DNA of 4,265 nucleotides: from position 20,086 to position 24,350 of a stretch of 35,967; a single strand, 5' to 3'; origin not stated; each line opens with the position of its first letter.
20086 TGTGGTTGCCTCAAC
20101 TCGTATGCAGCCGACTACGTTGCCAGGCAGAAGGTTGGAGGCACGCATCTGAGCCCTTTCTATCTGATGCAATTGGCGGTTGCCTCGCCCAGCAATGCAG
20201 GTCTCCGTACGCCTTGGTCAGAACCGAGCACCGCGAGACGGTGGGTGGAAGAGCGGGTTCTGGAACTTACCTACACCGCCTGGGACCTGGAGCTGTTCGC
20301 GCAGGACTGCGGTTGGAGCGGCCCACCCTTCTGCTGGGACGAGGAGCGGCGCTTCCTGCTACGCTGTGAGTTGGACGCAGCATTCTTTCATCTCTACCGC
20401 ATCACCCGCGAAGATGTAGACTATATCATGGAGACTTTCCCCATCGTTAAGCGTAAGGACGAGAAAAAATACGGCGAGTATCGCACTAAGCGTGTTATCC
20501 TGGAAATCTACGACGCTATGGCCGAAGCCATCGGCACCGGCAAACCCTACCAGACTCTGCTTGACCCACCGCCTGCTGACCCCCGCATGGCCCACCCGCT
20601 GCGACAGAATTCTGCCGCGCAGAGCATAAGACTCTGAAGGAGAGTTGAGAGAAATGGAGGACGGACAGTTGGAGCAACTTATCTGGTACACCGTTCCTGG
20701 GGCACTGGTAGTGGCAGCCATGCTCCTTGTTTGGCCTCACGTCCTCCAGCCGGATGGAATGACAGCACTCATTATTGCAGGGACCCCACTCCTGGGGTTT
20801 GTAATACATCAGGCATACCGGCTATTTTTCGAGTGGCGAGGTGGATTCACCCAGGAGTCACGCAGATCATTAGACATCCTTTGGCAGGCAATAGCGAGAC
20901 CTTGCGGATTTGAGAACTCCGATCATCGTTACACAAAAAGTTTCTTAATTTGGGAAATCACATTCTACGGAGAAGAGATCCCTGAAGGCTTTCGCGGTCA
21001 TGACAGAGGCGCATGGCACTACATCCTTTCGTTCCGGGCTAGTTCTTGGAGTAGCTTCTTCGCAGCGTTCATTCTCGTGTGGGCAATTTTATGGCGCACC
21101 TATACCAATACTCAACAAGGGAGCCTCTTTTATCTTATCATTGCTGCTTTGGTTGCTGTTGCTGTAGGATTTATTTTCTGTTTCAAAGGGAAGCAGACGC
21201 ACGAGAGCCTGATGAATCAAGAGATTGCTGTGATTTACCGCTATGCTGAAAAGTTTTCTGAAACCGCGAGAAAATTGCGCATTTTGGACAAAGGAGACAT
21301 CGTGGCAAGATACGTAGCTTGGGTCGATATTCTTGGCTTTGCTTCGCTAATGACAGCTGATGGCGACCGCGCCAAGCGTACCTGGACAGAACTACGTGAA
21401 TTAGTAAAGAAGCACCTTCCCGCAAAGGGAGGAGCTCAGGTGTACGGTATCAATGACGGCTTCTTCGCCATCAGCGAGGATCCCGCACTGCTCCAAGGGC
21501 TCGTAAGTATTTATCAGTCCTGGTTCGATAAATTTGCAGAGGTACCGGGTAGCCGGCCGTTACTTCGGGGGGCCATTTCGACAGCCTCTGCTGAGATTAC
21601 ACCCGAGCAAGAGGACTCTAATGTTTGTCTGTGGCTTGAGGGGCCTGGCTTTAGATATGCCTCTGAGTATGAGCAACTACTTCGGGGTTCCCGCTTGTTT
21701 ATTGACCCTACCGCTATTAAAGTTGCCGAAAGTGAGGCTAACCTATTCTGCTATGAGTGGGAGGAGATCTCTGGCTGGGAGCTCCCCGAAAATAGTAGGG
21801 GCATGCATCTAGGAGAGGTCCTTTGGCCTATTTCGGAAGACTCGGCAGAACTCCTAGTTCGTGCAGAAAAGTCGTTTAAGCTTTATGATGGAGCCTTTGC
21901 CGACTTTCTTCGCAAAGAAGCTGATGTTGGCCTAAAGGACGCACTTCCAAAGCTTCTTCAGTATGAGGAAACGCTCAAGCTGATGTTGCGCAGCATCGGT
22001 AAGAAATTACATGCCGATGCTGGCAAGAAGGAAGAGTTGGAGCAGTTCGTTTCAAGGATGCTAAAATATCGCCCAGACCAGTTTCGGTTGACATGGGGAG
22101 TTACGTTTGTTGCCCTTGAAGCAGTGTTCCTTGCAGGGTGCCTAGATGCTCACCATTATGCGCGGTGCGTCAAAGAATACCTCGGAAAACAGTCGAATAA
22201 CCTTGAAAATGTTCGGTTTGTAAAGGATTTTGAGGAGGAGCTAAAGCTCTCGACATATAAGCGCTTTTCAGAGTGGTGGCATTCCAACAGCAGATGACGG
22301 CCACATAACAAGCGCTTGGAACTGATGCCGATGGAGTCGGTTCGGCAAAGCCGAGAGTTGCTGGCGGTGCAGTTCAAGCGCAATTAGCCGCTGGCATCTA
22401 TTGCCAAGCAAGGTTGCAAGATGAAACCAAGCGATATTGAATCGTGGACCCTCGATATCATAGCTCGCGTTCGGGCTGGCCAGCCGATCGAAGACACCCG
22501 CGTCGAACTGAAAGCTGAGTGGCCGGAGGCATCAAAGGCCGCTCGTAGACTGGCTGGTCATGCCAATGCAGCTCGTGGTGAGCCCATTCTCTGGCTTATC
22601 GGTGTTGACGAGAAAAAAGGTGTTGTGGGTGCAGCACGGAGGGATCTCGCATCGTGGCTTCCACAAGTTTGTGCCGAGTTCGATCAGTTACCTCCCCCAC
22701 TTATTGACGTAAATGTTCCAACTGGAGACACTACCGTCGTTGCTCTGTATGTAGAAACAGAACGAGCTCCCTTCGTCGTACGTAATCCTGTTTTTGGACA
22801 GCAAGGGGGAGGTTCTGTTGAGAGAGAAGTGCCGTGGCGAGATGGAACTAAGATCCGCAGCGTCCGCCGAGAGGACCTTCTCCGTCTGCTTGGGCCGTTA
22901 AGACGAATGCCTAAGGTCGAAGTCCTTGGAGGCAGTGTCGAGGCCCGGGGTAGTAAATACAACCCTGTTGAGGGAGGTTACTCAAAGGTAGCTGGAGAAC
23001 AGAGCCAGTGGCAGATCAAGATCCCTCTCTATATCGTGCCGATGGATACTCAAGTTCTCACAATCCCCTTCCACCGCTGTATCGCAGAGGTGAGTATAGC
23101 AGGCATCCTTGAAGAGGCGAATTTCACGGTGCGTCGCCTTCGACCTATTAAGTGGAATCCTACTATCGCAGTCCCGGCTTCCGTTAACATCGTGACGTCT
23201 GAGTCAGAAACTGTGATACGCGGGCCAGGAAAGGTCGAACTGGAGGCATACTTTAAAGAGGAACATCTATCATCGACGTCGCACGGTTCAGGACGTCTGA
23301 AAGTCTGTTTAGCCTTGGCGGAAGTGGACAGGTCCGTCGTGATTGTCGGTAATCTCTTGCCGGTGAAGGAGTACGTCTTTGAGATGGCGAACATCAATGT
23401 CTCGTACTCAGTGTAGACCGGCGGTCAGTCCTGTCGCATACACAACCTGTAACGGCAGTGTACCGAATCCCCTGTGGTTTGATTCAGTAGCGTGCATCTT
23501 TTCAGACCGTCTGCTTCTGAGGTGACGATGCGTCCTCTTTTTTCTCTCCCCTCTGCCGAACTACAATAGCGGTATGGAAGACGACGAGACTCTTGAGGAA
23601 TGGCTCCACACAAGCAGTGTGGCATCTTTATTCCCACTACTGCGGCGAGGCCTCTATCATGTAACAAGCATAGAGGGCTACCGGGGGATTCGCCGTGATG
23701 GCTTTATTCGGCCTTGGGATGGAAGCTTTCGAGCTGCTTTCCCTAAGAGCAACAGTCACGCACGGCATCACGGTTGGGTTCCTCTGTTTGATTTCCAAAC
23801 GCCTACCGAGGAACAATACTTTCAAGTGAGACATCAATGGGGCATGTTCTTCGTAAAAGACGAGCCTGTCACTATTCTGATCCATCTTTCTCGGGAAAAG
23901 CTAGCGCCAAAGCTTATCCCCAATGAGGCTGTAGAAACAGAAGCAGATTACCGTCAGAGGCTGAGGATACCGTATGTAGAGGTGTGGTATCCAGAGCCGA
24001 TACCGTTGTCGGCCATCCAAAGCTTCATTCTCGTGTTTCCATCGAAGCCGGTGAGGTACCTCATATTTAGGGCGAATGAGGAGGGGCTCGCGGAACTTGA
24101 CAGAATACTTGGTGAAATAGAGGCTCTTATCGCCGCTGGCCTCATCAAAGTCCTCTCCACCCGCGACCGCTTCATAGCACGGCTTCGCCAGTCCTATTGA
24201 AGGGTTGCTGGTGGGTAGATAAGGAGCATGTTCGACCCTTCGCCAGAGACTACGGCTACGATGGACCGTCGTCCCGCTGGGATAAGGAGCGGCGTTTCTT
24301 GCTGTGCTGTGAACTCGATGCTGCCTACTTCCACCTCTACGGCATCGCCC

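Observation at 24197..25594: Diverged second copy of the methyltransferase 3' end, split in two by a ~1 kb insert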

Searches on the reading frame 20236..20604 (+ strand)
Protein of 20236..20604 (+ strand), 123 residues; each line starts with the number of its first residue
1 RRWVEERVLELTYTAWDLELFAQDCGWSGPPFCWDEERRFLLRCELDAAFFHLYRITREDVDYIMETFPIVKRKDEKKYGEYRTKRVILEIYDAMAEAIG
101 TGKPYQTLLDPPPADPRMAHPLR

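Call 17: find_related_loci(query=A3, collection=genome_contigs, flank=10000)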
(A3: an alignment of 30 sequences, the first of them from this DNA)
Query A3 (123 aa) in genome_contigs; peptide patterns used: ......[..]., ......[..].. (x = any residue, [..] = any of these).
598 stretches matched a pattern (row limit reached: there are more); 579 encode a relative of the query (tblastn E <= 1e-3); the best 80 are kept; 79 distinct loci.
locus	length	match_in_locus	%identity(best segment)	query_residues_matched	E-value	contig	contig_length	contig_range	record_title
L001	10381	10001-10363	82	3-123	2e-64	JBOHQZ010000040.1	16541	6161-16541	MAG: bacterium isolate SD8033_maxbin2.bin.2_sub NODE_584_length_16541_cov_2.668880, whole genome shotgun sequence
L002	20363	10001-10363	79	3-123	8e-64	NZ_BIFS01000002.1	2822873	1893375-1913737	Dictyobacter kobayashii strain Uno11 sequence2, whole genome shotgun sequence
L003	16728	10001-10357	81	3-121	6e-64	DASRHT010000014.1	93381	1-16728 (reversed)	MAG TPA_asm: Ktedonobacteraceae bacterium isolate SMAG_U10091 k141_502440, whole genome shotgun sequence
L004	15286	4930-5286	82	3-121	2e-63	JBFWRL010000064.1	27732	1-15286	MAG: Candidatus Sericytochromatia bacterium isolate CA_2019_TPBF_205 NODE_8816_length_27732_cov_4.834776_TPBF, whole gen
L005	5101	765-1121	80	3-121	4e-63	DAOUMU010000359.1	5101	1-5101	MAG TPA_asm: Anaerolineae bacterium isolate W92_265 k127_212164, whole genome shotgun sequence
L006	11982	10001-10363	79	3-123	5e-63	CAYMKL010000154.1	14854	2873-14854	MAG TPA_asm: uncultured Anaerolineae bacterium isolate SRP167671_co1_184 genome assembly, contig: NODE_4701_length_14854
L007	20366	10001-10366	71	2-123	2e-62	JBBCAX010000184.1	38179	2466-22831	Deltaproteobacteria bacterium TL4 17951C00184.1, whole genome shotgun sequence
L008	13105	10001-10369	77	1-123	4e-62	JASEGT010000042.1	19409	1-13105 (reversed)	MAG: Actinomycetota bacterium isolate Yes70-03 NODE_42_length_19409_cov_6.459337, whole genome shotgun sequence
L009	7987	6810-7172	77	3-123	5e-62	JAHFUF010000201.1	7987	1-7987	MAG: Blastocatellia bacterium isolate nzgw73 NODE_16041_length_7988_cov_2.958180, whole genome shotgun sequence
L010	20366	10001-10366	77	2-123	1e-61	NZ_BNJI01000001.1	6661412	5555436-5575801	Ktedonobacter sp. SOSP1-85 sequence1, whole genome shotgun sequence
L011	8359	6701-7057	78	2-120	2e-61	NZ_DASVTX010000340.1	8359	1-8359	MAG: Longimicrobium sp. isolate SMAG_U3302 k141_106145, whole genome shotgun sequence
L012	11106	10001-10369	76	1-123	2e-61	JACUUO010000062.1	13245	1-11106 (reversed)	MAG: Actinomycetota bacterium isolate Kmv33 NODE_2336_length_13245_cov_11.842911, whole genome shotgun sequence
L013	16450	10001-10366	76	2-123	5e-61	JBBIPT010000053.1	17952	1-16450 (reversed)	MAG: Anaeromyxobacter sp. isolate RSF170216_bin_309 NODE_1880_length_17952_cov_3.58435, whole genome shotgun sequence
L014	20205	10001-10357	76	3-121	4e-61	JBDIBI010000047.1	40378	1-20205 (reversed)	MAG: Blastocatellia bacterium isolate AS-MICRO-OLR.206 NODE_2745_length_40378_cov_34.329483, whole genome shotgun sequen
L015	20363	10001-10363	77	3-123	5e-61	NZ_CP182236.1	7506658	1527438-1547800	Egbenema sp. FJBBOT/2019 chromosome, complete genome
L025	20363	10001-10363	75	3-123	2e-60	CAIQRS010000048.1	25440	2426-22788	MAG: uncultured Anaeromyxobacter sp. isolate Ja2-D4_bin-1268 genome assembly, contig: bin-1268:048/285, whole genome sho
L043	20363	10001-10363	76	1-121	6e-59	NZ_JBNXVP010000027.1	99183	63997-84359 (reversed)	Leptolyngbya sp. AN10 NODE_27_length_99183_cov_21.826553, whole genome shotgun sequence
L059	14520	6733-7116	71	3-121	2e-59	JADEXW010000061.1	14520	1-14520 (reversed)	Pseudanabaenaceae cyanobacterium LEGE 13415 NODE_117_length_14520_cov_2.40895, whole genome shotgun sequence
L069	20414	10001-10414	70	3-121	1e-57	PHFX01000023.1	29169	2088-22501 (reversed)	MAG: Candidatus Brocadia sp. WS118 scaffold_45, whole genome shotgun sequence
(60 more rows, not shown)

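Call 42: find_related_loci(query=A3, collection=metagenome_contigs, flank=10000)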
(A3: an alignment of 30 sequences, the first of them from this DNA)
Query A3 (123 aa) in metagenome_contigs; peptide patterns used: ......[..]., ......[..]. (x = any residue, [..] = any of these).
600 stretches matched a pattern (row limit reached: there are more); 550 encode a relative of the query (tblastn E <= 1e-3); the best 80 are kept; 80 distinct loci.
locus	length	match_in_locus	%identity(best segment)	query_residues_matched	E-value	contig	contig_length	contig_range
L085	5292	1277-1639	83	3-123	2e-65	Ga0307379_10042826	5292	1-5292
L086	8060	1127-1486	83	1-120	1e-64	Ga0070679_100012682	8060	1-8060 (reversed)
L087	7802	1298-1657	82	1-120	3e-64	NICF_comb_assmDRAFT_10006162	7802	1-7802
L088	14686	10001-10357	81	3-121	4e-64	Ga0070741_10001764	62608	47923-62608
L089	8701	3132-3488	76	3-121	5e-63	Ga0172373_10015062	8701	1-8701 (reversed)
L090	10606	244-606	78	1-121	7e-63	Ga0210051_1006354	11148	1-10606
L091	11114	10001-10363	77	1-121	4e-62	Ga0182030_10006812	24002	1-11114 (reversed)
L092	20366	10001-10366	77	2-123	8e-62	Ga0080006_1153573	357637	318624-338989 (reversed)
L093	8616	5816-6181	75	2-123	1e-61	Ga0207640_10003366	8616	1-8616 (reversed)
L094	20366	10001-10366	75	3-123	1e-61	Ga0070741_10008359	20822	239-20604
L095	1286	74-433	80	1-120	1e-64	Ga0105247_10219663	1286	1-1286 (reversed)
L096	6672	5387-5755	73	1-123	2e-61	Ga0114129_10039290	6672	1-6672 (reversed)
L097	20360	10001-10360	80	1-120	5e-61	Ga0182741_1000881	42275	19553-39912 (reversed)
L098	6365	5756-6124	72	1-123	5e-61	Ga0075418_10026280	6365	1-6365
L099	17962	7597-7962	75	2-123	4e-61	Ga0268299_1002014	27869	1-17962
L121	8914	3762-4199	66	3-121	1e-58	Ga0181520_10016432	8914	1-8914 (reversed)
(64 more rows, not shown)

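Call 56: search_protein_families(library=pfam, proteins=[L006:10536-10946:+, L015:10402-10662:+, L015:10637-11068:+, L025:10393-12072:+, L025:12369-13577:+, L059:7159-7665:-, L059:7662-7922:-, L069:10418-10999:+, L069:11051-12520:+, L121:4720-6738:+], max_evalue=0.01)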
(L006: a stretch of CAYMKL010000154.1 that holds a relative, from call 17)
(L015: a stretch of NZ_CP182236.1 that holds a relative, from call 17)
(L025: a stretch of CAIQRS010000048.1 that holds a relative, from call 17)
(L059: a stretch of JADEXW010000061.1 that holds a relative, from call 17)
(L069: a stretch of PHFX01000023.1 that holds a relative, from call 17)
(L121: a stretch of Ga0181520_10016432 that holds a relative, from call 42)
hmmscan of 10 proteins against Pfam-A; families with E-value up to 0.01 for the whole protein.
L006:10536-10946:+ (136 aa): 4 families
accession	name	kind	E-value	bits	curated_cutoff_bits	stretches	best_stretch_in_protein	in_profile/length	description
PF00805.28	Pentapeptide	-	1.4e-33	114.5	20.2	3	53-91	1-39/40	Pentapeptide repeats (8 copies)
PF13599.13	Pentapeptide_4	-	1.4e-10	41.6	38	2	20-85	3-68/78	Pentapeptide repeat region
PF13576.12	Pentapeptide_3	-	2.6e-10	40.8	27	2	67-108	3-47/48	Pentapeptide repeats (9 copies)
PF25296.1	Decapeptide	-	0.0029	17.9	45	0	26-83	13-70/74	Decapeptide repeat region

L015:10402-10662:+ (86 aa): 0 families

L015:10637-11068:+ (143 aa): 1 family
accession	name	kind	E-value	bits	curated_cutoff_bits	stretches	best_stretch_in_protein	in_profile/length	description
PF01850.27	PIN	-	1.6e-07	32.4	23.6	1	6-128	1-117/120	PIN domain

L025:10393-12072:+ (559 aa): 4 families
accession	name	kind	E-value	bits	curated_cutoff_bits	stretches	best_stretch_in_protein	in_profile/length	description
PF13749.12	HATPase_c_4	-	1.8e-17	63.5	26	1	303-385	3-88/89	Putative ATP-dependent DNA helicase recG C-terminal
PF04326.19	SLFN_AlbA_2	-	4.2e-08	34.2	25.3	1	11-129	1-117/118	Schlafen, AlbA_2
PF12840.13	HTH_20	-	1.9e-06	28.2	27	1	418-456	9-49/51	Helix-turn-helix domain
PF22168.2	DIP2311-like_C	-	0.0044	17.7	27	0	523-551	35-63/63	Transcriptional regulator DIP2311-like, C-terminal domain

L025:12369-13577:+ (402 aa): 0 families

L059:7159-7665:- (168 aa): 1 family
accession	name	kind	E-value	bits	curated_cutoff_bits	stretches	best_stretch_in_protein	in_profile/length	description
PF11848.13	DUF3368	-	1e-15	57.8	27.3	1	115-158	1-43/46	Domain of unknown function (DUF3368)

L059:7662-7922:- (86 aa): 1 family
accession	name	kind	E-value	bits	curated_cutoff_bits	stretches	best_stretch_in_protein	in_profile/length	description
PF03683.19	UPF0175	-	1.8e-20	72.8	27.9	1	10-78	1-74/75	Uncharacterised protein family (UPF0175)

L069:10418-10999:+ (194 aa): 0 families

L069:11051-12520:+ (489 aa): 0 families

L121:4720-6738:+ (672 aa): 3 families
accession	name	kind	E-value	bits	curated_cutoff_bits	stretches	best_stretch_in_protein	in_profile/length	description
PF05103.18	DivIVA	-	0.00072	20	28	1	236-316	23-103/131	DivIVA protein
PF07445.17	PriC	-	0.0025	18.1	23.3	0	456-524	47-117/174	Primosomal replication protein priC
PF13949.11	ALIX_LYPXL_bnd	-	0.0087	15.8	30.8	1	423-525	186-287/295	ALIX V-shaped domain binding to HIV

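Call 65: find_related_loci(query=A3, collection=viral_contigs, flank=10000)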
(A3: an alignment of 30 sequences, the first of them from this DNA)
Query A3 (123 aa) in viral_contigs; peptide patterns used: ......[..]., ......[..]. (x = any residue, [..] = any of these).
6 stretches matched a pattern; 1 encode a relative of the query (tblastn E <= 1e-3); 1 distinct loci.
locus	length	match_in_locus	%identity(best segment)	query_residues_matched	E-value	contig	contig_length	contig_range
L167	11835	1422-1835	57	3-121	5e-47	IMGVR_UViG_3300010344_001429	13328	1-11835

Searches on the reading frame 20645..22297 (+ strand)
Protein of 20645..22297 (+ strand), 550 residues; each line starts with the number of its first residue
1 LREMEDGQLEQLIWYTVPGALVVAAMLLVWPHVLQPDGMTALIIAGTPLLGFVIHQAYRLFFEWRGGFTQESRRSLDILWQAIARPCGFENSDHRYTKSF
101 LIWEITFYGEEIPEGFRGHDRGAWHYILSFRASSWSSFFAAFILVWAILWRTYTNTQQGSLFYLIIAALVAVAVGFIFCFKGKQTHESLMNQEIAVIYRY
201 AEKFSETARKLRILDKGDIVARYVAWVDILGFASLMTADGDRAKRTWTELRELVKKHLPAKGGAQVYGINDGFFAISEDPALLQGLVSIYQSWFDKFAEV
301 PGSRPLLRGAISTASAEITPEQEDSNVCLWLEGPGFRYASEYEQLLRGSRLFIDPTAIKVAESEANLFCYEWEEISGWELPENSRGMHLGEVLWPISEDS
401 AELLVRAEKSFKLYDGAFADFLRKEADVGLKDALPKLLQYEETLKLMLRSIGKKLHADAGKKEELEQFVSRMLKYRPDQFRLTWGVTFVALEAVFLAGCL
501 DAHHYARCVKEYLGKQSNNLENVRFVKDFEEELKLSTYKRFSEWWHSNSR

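Call 6: search_protein_families(library=pfam, proteins=[window:20645-22297:+], max_evalue=0.01)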
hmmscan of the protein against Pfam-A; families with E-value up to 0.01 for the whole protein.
window:20645-22297:+ (550 aa): 0 families

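Call 7: search_protein_families(library=padloc, proteins=[window:20645-22297:+], max_evalue=0.01)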
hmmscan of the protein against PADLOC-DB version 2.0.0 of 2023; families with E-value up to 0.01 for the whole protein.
window:20645-22297:+ (550 aa): 0 families

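Call 30: search_protein_families(library=ncbifam, proteins=[window:20645-22297:+], max_evalue=0.01)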
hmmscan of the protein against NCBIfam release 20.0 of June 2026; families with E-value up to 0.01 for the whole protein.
window:20645-22297:+ (550 aa): 0 families

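Call 67: search_protein_families(library=pfam, proteins=[window:20645-22297:+], max_evalue=1)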
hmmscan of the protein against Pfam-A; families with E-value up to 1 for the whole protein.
window:20645-22297:+ (550 aa): 3 families
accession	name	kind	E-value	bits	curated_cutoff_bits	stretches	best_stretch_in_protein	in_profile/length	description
PF12263.13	DUF3611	-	0.077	13.3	27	1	136-193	25-83/175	Protein of unknown function (DUF3611)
PF00892.27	EamA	-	0.66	10.7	28.2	1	127-184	28-85/135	EamA-like transporter family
PF12666.12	PrgI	-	0.96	10.5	27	0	138-197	25-78/91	PrgI family protein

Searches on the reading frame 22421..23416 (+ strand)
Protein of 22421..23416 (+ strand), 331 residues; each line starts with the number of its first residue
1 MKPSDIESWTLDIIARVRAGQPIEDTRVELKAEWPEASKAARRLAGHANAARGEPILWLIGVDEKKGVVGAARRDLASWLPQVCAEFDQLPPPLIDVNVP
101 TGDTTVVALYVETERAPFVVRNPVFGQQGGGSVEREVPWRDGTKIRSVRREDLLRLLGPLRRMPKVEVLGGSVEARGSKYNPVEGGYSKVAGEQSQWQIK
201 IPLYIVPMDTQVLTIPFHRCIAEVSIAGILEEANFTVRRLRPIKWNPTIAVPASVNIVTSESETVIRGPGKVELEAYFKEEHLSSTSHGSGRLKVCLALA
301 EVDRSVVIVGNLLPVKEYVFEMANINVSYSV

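Call 6: search_protein_families(library=pfam, proteins=[window:22421-23416:+], max_evalue=0.01)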
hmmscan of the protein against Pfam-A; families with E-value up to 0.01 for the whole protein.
window:22421-23416:+ (331 aa): 0 families

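Call 7: search_protein_families(library=padloc, proteins=[window:22421-23416:+], max_evalue=0.01)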
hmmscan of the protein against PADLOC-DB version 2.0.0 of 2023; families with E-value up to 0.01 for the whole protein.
window:22421-23416:+ (331 aa): 0 families

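Call 30: search_protein_families(library=ncbifam, proteins=[window:22421-23416:+], max_evalue=0.01)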
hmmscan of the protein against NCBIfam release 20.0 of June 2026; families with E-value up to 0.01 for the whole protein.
window:22421-23416:+ (331 aa): 0 families

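Call 67: search_protein_families(library=pfam, proteins=[window:22421-23416:+], max_evalue=1)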
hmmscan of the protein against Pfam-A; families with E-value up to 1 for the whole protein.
window:22421-23416:+ (331 aa): 1 family
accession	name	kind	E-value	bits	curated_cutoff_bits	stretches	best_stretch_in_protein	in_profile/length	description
PF04326.19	SLFN_AlbA_2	-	0.046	14.7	25.3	1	24-88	1-68/118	Schlafen, AlbA_2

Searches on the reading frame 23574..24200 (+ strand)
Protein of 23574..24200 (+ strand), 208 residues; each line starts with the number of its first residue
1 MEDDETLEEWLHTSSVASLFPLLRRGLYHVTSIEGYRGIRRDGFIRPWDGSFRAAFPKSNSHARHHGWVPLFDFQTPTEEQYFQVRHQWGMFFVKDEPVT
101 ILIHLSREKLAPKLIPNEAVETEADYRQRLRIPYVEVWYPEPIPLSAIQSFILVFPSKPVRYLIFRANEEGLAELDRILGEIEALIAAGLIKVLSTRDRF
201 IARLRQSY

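Call 6: search_protein_families(library=pfam, proteins=[window:23574-24200:+], max_evalue=0.01)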
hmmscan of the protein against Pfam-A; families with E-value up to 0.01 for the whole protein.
window:23574-24200:+ (208 aa): 0 families

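Call 7: search_protein_families(library=padloc, proteins=[window:23574-24200:+], max_evalue=0.01)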
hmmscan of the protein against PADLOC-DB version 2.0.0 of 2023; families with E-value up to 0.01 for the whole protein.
window:23574-24200:+ (208 aa): 0 families

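Call 30: search_protein_families(library=ncbifam, proteins=[window:23574-24200:+], max_evalue=0.01)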
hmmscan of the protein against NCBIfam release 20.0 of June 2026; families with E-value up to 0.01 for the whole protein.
window:23574-24200:+ (208 aa): 0 families

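Call 67: search_protein_families(library=pfam, proteins=[window:23574-24200:+], max_evalue=1)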
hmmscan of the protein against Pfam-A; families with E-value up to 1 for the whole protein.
window:23574-24200:+ (208 aa): 0 families
